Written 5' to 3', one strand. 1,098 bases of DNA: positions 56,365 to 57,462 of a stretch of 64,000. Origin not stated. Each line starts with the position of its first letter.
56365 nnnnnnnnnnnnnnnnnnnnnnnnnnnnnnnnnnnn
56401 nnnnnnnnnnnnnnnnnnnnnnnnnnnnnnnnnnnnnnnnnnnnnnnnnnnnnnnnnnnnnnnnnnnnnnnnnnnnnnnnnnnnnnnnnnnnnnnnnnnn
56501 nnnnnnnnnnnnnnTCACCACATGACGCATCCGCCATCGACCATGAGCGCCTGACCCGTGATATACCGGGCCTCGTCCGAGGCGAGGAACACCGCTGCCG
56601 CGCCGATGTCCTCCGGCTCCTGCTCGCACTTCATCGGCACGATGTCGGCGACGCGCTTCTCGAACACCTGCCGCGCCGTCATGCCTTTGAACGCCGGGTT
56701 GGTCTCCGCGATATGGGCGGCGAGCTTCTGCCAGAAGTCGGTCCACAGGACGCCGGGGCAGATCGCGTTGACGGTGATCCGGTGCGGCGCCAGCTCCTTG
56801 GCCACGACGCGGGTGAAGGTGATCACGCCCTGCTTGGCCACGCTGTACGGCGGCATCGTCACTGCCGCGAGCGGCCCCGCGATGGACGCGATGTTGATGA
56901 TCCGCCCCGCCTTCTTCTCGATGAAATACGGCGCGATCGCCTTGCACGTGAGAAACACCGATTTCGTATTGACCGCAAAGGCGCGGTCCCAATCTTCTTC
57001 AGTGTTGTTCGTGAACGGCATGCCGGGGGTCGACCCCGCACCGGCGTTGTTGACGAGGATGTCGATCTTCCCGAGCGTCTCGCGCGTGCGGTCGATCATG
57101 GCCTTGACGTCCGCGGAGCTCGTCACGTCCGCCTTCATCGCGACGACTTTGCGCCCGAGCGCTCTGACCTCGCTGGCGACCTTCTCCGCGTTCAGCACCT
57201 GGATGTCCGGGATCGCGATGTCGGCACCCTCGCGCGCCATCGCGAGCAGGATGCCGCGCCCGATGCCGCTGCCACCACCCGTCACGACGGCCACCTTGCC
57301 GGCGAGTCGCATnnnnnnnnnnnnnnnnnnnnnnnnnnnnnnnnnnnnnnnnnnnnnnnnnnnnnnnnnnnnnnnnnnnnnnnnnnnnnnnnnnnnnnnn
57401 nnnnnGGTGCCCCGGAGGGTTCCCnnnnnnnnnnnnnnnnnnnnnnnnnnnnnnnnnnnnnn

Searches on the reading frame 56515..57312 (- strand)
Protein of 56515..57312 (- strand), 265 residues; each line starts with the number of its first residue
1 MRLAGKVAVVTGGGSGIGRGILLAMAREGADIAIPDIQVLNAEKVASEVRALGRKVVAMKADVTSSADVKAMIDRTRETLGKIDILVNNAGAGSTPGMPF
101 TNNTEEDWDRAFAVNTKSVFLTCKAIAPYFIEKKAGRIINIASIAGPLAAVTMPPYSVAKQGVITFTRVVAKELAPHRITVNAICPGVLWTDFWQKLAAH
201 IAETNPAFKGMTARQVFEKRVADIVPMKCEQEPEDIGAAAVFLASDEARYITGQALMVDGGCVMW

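Call 63: search_protein_families(library=pfam, proteins=[window:56515-57312:-], max_evalue=0.001)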
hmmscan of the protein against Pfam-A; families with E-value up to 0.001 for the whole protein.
window:56515-57312:- (265 aa): 4 families
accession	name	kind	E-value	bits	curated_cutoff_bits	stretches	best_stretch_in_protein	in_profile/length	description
PF13561.12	adh_short_C2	-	9.8e-62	209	27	1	15-261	6-234/236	Enoyl-(Acyl carrier protein) reductase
PF00106.31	adh_short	-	2.4e-58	197.3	26.6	1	6-199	1-192/195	short chain dehydrogenase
PF08659.16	KR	-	1.1e-10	42.2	22.6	1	9-160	4-153/180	KR domain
PF23441.1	SDR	-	3.2e-05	23.9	27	1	3-209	5-214/258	SDR-like rossmann domain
